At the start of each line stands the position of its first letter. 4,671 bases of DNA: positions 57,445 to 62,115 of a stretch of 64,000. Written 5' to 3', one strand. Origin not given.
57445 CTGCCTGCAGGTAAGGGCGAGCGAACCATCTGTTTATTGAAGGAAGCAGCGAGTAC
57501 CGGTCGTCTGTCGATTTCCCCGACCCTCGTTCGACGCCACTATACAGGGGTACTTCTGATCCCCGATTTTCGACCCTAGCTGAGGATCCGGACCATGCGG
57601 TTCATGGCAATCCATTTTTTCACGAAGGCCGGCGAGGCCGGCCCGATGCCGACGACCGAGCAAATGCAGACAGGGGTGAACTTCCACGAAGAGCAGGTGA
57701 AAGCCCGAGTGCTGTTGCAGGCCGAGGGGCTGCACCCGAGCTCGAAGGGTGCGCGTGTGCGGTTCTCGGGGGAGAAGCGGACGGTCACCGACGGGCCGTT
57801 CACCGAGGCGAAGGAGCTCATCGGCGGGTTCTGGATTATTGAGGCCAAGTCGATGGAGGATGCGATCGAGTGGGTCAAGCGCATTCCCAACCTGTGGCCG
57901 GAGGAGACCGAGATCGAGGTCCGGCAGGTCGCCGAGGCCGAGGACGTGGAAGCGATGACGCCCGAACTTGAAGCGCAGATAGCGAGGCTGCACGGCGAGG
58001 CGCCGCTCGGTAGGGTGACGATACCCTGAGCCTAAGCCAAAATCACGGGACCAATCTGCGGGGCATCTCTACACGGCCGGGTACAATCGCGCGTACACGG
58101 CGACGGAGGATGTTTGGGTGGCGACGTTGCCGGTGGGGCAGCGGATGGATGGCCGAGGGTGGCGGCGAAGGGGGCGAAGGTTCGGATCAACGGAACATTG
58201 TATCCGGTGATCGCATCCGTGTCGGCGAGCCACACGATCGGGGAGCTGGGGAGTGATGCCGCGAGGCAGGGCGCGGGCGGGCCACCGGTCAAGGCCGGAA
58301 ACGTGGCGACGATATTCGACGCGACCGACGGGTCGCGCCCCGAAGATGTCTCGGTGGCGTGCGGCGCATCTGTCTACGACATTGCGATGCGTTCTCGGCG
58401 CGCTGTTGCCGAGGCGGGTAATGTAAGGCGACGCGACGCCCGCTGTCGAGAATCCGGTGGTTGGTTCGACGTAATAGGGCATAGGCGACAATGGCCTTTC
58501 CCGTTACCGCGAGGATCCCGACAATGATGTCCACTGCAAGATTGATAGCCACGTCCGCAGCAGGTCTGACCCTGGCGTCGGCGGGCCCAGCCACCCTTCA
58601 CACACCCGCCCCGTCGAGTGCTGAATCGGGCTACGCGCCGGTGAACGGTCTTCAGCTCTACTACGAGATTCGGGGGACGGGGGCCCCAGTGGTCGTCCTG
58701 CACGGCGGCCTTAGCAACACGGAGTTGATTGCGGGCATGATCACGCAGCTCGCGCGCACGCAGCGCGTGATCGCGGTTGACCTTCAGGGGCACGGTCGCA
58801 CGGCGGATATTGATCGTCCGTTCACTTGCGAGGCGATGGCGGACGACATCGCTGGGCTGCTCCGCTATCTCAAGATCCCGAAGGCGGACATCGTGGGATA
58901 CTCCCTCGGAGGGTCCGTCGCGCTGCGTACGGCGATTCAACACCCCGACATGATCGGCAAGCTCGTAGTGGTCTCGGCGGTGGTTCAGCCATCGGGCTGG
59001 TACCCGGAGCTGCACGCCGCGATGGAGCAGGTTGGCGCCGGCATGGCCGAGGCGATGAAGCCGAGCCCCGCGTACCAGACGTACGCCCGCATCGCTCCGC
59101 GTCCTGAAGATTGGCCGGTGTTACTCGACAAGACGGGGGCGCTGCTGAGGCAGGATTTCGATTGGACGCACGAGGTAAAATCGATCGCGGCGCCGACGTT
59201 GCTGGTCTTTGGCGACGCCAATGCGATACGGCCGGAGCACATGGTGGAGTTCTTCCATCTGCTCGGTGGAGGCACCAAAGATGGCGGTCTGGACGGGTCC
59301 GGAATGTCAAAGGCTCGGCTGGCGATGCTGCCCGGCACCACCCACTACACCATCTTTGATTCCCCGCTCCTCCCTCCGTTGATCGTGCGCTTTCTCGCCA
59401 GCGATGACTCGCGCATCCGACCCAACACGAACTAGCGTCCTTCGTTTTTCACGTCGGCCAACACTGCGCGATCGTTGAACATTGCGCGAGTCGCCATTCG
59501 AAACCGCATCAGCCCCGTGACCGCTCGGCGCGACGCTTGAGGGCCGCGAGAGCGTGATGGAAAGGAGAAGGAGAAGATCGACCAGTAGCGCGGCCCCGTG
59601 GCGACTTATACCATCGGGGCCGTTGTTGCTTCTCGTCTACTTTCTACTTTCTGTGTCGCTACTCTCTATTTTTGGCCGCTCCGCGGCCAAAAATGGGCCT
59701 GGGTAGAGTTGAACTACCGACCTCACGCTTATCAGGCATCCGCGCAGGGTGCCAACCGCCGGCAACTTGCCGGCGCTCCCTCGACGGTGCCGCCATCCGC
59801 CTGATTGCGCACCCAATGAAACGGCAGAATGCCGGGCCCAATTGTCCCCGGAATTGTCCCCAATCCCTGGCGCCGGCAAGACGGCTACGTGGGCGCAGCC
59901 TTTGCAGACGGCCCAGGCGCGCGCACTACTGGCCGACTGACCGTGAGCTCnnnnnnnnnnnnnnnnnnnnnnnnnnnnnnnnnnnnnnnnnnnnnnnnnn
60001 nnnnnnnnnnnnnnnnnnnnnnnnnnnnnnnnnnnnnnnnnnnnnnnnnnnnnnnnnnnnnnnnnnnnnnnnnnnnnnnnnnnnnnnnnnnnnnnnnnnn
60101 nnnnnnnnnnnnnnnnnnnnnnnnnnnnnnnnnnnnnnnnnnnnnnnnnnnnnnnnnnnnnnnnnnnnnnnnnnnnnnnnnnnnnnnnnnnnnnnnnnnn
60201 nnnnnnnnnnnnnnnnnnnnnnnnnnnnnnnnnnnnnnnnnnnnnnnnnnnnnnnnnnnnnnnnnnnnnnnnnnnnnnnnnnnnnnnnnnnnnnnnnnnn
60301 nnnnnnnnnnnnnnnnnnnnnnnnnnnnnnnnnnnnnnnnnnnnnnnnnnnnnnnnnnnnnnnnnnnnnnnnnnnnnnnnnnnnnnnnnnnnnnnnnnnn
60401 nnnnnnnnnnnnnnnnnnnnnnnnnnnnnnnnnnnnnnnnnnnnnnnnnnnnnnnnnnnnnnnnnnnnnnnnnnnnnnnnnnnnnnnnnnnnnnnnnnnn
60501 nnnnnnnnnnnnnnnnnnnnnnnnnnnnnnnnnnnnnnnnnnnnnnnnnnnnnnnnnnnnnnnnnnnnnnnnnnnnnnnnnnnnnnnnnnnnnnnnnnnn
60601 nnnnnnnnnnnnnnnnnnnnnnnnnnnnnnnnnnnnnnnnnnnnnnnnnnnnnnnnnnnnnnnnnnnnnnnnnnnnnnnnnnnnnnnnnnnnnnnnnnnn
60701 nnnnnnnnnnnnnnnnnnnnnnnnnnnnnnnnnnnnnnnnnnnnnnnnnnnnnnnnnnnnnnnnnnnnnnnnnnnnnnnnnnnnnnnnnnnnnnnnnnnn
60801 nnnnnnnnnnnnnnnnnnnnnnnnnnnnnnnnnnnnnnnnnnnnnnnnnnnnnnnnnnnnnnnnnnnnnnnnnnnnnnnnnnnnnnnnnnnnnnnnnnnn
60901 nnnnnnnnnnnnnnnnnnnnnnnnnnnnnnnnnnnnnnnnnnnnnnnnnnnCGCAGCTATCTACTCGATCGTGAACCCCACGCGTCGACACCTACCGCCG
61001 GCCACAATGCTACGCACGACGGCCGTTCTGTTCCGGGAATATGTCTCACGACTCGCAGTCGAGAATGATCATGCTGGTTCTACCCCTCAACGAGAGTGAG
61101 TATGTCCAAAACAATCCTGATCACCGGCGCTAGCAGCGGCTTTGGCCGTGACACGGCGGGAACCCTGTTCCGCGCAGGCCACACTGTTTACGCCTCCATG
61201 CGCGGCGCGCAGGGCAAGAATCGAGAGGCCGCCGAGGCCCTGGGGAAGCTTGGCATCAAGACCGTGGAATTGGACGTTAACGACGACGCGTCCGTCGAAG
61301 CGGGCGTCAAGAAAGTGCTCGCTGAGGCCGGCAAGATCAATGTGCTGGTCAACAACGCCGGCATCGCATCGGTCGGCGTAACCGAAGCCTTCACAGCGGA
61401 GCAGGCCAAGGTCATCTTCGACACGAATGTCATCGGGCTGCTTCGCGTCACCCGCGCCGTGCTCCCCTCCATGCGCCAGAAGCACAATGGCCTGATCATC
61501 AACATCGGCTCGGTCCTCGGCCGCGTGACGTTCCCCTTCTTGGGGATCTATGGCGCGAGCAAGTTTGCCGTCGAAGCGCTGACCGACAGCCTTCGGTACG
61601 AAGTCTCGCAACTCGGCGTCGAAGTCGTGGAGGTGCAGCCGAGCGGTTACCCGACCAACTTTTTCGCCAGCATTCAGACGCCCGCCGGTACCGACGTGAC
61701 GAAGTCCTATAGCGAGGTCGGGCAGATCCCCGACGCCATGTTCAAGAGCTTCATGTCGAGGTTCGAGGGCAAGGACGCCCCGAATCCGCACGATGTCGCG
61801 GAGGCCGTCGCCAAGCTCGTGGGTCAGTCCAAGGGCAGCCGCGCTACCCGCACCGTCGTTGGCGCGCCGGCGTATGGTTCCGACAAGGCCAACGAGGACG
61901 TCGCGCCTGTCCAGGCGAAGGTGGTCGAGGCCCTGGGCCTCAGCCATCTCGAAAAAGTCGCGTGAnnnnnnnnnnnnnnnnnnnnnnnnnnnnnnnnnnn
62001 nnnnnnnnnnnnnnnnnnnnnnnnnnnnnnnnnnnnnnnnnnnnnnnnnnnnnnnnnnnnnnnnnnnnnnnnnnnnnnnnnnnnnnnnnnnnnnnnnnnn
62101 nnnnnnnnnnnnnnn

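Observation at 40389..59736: Family of ~150-nt nested-hairpin intergenic repeats (5 copies in 20 kb) carrying 5' stubs of four-helix-bundle (23S-IVS-type) genes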

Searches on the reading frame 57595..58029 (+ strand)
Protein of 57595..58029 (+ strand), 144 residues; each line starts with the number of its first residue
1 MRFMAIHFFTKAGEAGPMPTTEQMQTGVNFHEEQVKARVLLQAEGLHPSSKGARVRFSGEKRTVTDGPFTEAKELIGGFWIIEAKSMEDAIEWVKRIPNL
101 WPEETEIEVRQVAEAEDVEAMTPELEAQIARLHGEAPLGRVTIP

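Call 30: search_protein_families(library=pfam, proteins=[window:57595-58029:+], max_evalue=0.001)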
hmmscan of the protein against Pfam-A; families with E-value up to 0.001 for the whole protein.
window:57595-58029:+ (144 aa): 1 family
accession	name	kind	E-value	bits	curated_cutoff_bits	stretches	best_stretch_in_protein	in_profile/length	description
PF03795.20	YCII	-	1.2e-13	51.8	24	1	1-112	1-91/95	YCII-related domain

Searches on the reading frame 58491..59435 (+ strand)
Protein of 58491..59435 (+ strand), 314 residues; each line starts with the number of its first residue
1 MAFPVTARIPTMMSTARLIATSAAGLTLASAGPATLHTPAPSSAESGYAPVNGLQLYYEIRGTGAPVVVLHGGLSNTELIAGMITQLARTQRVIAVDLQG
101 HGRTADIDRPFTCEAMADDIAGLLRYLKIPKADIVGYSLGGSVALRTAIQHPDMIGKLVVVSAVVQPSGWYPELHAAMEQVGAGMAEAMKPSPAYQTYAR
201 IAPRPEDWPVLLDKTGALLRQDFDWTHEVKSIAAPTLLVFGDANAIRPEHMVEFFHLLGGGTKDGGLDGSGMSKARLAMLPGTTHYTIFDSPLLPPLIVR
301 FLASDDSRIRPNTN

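Call 30: search_protein_families(library=pfam, proteins=[window:58491-59435:+], max_evalue=0.001)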
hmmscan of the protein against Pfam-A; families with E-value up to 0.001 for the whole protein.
window:58491-59435:+ (314 aa): 5 families
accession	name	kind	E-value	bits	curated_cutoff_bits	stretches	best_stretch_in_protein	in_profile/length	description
PF00561.26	Abhydrolase_1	-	1.3e-19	71.3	25.8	1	66-244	2-181/245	alpha/beta hydrolase fold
PF12697.13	Abhydrolase_6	-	1.2e-16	62.5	26.3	1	67-292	1-211/217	Alpha/beta hydrolase family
PF12146.15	Hydrolase_4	-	8.5e-11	42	27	1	66-183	6-131/239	Serine aminopeptidase, S33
PF00756.26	Esterase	-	1.1e-06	29.1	22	1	132-183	117-154/251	Putative esterase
PF03096.20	Ndr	-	4.3e-05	22.8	23.3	1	111-172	80-141/283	Ndr family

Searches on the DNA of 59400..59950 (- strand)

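Call 44: search_rna_families(source=window, start=59400, end=59950, threshold=evalue, max_evalue=5, show_alignments=2)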
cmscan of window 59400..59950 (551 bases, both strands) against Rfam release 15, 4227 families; matches with E-value up to 5: 4.
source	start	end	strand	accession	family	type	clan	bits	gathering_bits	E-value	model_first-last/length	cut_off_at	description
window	59640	59662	+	RF01339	CRISPR-DR27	Gene; CRISPR;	-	20.8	35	1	1-25/25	no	CRISPR RNA direct repeat element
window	59578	59639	-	RF03847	mir-1538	Gene; miRNA;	-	17.3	78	1.4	1-58/58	no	mir-1538 microRNA precursor family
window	59667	59695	+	RF03938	mir-4662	Gene; miRNA;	-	16.4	97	2.9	1-67/67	no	mir-4662 microRNA precursor family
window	59666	59785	-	RF02602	BASRCI414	Gene; sRNA;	-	10.5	270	4.7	1-229/229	no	Brucella sRNA CI414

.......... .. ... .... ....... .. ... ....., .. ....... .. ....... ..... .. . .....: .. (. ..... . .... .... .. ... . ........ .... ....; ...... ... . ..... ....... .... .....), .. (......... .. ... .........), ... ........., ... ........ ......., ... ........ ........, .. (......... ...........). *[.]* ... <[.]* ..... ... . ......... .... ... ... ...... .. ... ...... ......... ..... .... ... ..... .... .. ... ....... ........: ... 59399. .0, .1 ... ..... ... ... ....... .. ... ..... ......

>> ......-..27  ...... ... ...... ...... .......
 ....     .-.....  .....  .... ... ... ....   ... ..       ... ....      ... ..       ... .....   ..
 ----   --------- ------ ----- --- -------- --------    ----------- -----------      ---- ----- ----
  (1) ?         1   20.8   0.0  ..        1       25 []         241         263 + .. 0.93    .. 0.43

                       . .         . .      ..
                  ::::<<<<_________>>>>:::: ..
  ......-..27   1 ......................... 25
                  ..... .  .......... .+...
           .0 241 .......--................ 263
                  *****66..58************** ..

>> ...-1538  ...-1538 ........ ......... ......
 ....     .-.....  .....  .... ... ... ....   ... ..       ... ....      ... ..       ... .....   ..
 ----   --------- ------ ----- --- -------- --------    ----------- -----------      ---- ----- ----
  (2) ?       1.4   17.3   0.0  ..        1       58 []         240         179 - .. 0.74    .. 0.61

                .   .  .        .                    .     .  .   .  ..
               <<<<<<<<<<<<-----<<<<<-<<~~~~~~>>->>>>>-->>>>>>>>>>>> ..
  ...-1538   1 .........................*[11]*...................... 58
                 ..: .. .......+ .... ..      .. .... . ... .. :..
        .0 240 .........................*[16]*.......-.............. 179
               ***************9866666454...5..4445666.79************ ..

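Call 46: search_dna_similar(query=window:59690-59745:-, collection=ecoli_genomes, mode=distant, max_evalue=1, max_rows=3)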
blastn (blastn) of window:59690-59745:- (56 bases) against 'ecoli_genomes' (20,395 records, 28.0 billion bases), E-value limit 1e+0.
Records with a match: 5414; places in all: 16296; records where one place covers at least 80% of the query: 0.
Genomes with a match: 5408 of 5426; with a place that covers at least 80% of the query: 0. Places per genome that has any: lowest 1, median 3, highest 8. On chromosomes: 16291 places; on plasmids: 5.
Best place of each record, by identity: 90-95% 1; 80-90% 5413.
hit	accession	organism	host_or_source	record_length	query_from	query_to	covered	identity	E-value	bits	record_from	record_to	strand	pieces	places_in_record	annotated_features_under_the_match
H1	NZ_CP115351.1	Escherichia coli strain CUVET21-37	cat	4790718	10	50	73%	90.2%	4e-6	57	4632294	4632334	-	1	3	tRNA-Ile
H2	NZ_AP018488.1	Escherichia coli O157:H7 strain PV15-279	Homo sapiens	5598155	10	50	73%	87.8%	2e-4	53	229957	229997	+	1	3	tRNA-Ile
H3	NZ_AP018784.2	Escherichia coli strain SK1144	-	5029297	10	50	73%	87.8%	2e-4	53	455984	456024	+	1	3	tRNA-Ile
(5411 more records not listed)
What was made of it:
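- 59694..59736 (-): 43-nt 3' fragment of tRNA-Ile(GAT), running from the anticodon loop to the discriminator base. It heads copy 5. It is 88-90% identical over 41 nt to annotated E. coli tRNA-Ile (call 46).
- Checked: This fragment is 88-90% identical to annotated E. coli tRNA-Ile genes (call 46).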

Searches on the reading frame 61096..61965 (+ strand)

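Call 30: search_protein_families(library=pfam, proteins=[window:61096-61965:+], max_evalue=0.001)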
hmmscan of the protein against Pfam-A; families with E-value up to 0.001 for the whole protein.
window:61096-61965:+ (289 aa): 5 families
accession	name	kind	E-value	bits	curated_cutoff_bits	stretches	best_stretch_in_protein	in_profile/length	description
PF00106.31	adh_short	-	7.6e-49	166.3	26.6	1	5-194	1-191/195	short chain dehydrogenase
PF13561.12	adh_short_C2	-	1.5e-31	110.2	27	1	11-195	1-186/236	Enoyl-(Acyl carrier protein) reductase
PF08659.16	KR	-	2.9e-10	40.8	22.6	1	6-167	2-164/180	KR domain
PF01370.27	Epimerase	-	1.9e-07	31.2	20.9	1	7-167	1-157/240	NAD dependent epimerase/dehydratase family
PF05368.20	NmrA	-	2.2e-06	27.9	27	1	3-74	1-70/298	NmrA-like family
